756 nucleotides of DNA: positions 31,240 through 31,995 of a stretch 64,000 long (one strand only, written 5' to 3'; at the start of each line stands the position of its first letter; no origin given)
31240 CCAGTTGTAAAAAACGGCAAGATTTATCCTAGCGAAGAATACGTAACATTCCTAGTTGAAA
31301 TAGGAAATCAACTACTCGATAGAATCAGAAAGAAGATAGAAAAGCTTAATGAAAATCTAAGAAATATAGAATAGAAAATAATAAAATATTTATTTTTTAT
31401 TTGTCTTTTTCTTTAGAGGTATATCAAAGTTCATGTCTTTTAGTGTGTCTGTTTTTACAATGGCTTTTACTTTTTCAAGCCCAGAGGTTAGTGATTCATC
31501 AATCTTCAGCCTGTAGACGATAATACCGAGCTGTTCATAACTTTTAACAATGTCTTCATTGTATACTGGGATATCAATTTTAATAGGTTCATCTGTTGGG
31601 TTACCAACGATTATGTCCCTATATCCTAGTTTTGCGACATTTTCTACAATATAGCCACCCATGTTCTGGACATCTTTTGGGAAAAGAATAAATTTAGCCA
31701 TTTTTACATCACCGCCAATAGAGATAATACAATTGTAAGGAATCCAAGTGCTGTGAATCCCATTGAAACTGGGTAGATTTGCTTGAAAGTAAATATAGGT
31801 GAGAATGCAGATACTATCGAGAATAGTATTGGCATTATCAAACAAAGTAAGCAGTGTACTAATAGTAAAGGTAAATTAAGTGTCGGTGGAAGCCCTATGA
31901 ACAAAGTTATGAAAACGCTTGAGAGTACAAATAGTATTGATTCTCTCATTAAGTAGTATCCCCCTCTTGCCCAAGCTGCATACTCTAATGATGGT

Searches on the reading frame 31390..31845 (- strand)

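Call 32: search_protein_families(library=pfam, proteins=[window:31390-31845:-], max_evalue=0.001)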
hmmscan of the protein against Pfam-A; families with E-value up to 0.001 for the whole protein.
window:31390-31845:- (151 aa): 1 family
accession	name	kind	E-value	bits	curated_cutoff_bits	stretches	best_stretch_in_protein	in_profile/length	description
PF10622.14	Ehbp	-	8.9e-19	67.7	27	1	55-131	2-76/77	Energy-converting hydrogenase B subunit P (EhbP)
